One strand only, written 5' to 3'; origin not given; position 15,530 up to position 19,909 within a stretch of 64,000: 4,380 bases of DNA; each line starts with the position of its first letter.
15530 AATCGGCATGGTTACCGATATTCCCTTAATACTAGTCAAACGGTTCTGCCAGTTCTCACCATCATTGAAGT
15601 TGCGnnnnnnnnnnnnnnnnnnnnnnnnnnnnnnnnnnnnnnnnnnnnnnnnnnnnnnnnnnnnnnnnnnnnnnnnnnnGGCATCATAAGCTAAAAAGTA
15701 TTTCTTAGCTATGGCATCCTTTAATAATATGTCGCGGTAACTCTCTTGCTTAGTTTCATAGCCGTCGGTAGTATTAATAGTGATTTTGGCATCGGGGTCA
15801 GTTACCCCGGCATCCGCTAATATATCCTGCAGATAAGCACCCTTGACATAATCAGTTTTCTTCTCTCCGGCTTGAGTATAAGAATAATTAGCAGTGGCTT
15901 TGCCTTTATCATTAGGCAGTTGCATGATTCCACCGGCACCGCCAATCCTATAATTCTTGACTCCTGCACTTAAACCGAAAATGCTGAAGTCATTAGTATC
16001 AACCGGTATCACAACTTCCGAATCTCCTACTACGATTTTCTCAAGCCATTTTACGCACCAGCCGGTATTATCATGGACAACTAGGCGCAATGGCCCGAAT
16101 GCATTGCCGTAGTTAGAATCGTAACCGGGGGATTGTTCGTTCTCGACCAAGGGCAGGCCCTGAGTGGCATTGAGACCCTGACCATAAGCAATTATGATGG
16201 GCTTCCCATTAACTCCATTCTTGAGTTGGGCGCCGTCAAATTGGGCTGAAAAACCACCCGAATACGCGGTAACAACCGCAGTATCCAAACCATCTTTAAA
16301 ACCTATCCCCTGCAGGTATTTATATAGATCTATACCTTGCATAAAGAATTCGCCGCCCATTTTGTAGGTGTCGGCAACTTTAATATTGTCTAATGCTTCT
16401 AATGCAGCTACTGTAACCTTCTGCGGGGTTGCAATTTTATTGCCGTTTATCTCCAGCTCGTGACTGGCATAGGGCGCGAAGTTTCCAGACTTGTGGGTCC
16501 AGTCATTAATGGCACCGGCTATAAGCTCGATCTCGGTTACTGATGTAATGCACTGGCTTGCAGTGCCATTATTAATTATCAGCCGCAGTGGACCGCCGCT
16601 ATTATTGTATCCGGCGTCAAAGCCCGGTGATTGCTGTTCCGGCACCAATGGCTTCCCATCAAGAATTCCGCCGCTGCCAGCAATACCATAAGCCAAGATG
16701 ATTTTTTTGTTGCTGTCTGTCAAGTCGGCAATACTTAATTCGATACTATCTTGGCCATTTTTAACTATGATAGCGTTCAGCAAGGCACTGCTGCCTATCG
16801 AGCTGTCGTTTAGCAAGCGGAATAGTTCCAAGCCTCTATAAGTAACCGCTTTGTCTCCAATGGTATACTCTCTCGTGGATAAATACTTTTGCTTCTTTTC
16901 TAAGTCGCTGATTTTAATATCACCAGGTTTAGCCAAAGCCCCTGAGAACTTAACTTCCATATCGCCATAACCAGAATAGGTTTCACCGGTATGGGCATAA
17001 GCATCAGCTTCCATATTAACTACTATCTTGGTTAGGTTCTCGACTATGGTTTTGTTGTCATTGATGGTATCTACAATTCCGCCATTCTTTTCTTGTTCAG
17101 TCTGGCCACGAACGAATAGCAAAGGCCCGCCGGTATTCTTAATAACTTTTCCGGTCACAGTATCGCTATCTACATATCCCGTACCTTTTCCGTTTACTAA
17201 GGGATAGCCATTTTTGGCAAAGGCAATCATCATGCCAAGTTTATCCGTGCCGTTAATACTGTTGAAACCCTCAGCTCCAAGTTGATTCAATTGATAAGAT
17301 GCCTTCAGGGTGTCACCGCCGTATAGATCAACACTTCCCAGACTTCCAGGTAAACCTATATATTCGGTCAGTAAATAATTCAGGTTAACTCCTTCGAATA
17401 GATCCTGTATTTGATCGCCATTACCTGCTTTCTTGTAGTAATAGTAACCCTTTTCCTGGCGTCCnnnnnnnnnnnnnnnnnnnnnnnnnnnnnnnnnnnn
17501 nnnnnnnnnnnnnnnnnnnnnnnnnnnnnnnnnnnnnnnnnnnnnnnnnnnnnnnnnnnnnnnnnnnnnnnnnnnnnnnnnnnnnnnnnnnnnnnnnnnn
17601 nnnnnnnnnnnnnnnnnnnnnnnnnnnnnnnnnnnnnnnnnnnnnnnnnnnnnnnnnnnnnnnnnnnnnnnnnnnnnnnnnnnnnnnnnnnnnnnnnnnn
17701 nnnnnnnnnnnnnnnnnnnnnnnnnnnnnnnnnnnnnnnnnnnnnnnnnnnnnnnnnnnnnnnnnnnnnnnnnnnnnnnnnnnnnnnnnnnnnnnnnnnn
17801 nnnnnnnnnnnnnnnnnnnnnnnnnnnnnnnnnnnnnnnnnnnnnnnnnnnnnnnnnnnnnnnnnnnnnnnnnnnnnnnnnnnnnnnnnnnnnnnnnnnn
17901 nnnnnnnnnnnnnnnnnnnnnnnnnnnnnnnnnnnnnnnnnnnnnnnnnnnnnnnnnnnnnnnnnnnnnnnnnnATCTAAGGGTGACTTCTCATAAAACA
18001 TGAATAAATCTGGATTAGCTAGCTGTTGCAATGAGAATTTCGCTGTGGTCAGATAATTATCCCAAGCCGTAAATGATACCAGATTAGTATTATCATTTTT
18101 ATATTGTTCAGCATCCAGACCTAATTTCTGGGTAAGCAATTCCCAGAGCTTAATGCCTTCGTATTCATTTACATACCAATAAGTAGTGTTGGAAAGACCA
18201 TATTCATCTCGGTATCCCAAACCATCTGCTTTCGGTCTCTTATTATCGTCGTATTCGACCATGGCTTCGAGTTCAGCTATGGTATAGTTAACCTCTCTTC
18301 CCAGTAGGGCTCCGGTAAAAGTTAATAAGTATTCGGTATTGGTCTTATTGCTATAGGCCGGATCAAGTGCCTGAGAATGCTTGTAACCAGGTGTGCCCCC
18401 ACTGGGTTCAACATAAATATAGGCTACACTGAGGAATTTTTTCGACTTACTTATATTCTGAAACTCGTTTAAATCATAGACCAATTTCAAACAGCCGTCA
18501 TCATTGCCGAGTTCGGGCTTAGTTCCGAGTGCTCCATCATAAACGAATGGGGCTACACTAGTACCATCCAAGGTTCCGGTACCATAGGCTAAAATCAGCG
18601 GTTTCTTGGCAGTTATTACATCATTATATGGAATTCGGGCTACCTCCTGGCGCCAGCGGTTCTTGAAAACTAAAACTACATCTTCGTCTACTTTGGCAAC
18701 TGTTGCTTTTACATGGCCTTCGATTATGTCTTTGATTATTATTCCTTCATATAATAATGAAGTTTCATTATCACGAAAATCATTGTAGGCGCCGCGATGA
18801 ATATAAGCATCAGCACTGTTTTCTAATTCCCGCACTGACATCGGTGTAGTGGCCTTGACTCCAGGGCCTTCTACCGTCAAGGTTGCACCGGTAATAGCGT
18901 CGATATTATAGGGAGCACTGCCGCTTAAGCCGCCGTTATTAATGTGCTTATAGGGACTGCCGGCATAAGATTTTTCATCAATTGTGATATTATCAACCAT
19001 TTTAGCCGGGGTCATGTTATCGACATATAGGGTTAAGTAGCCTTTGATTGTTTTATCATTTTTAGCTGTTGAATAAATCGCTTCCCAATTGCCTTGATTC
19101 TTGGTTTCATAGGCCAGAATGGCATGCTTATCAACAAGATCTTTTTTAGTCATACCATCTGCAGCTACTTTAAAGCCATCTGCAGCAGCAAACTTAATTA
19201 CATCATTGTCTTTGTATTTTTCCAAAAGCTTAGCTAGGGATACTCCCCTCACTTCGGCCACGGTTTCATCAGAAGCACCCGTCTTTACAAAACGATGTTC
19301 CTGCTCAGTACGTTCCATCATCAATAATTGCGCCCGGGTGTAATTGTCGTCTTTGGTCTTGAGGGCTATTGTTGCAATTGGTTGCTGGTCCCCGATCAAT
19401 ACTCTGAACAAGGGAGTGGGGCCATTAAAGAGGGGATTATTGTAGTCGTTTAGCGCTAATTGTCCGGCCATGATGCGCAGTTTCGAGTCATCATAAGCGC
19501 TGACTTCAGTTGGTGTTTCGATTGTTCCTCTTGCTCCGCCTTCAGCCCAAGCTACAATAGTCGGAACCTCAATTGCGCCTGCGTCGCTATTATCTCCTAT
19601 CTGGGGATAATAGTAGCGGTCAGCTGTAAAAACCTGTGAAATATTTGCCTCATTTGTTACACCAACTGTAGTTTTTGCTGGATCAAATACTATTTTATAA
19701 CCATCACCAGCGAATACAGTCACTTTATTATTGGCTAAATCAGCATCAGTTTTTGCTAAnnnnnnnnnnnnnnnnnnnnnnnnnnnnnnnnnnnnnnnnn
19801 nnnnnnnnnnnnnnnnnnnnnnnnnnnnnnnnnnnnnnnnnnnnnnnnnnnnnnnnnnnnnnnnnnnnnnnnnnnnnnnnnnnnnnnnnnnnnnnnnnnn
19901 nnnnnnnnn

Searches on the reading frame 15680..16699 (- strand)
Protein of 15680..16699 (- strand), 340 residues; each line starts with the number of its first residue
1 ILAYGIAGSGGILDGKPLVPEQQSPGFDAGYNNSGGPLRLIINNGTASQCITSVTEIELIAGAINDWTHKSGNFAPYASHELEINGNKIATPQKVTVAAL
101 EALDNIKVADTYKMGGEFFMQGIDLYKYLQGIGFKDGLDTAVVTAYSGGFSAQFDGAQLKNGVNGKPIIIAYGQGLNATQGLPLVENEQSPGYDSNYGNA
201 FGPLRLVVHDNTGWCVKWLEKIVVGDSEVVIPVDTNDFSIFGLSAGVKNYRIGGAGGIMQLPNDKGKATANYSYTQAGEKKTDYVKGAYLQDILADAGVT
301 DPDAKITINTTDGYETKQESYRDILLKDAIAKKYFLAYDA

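Call 13: search_protein_families(library=pfam, proteins=[window:15680-16699:-], max_evalue=1)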
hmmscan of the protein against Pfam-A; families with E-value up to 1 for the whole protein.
window:15680-16699:- (340 aa): 1 family
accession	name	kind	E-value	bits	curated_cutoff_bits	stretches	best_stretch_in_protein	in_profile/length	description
PF00174.25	Oxidored_molyb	-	6.9e-10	39.2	24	2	282-339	68-125/169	Oxidoreductase molybdopterin binding domain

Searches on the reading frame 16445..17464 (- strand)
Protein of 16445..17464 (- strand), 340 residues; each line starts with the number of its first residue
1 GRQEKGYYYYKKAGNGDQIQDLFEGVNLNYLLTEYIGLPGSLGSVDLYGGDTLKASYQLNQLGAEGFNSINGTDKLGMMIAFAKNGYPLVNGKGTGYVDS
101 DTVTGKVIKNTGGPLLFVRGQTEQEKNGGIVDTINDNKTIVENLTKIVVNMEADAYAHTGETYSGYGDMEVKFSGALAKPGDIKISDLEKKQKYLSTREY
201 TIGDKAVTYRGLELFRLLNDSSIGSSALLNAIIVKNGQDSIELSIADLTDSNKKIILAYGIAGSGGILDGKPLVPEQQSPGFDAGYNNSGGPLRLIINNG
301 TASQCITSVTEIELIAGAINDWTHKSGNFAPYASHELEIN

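Call 13: search_protein_families(library=pfam, proteins=[window:16445-17464:-], max_evalue=1)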
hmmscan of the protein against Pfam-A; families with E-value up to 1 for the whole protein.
window:16445-17464:- (340 aa): 2 families
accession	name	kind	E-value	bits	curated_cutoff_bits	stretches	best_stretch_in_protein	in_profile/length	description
PF20879.2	SidM_N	-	0.043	13.5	27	1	137-189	30-80/285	SidM, N-terminal domain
PF00174.25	Oxidored_molyb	-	0.053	13.5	24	0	288-316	134-162/169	Oxidoreductase molybdopterin binding domain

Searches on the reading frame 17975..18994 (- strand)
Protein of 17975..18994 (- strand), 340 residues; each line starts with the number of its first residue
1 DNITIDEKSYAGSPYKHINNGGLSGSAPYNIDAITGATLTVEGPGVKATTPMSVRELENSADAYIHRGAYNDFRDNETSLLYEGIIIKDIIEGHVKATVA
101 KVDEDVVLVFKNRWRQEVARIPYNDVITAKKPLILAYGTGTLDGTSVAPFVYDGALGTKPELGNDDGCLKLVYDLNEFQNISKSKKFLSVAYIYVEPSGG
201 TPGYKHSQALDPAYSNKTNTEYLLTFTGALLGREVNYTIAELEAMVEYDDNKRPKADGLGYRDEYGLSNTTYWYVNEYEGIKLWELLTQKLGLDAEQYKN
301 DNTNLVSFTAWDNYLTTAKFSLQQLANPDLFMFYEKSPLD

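Call 13: search_protein_families(library=pfam, proteins=[window:17975-18994:-], max_evalue=1)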
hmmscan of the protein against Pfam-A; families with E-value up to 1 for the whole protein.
window:17975-18994:- (340 aa): 2 families
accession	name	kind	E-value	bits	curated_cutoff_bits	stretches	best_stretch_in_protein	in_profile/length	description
PF04205.19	FMN_bind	-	0.016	16.3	22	1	23-43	47-67/77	FMN-binding domain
PF18336.7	Tudor_FRX1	-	0.03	14.7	25.9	1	96-126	14-44/49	Fragile X messenger ribonucleoprotein 1, Tudor domain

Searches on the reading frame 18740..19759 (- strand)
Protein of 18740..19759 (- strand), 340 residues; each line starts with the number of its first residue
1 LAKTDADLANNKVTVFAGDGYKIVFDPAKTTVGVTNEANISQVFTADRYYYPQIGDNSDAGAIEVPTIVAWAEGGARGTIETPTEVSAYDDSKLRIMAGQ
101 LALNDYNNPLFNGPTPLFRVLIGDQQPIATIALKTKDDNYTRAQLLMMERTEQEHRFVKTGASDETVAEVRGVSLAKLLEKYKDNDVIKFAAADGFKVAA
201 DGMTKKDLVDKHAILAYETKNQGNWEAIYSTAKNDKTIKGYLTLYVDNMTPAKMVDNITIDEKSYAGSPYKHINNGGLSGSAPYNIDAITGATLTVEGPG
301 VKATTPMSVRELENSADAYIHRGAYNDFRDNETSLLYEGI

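Call 13: search_protein_families(library=pfam, proteins=[window:18740-19759:-], max_evalue=1)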
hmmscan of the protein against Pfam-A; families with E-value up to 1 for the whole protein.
window:18740-19759:- (340 aa): 1 family
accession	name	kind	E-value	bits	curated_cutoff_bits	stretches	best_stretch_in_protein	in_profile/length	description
PF04205.19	FMN_bind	-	0.0049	17.9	22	1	272-298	38-67/77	FMN-binding domain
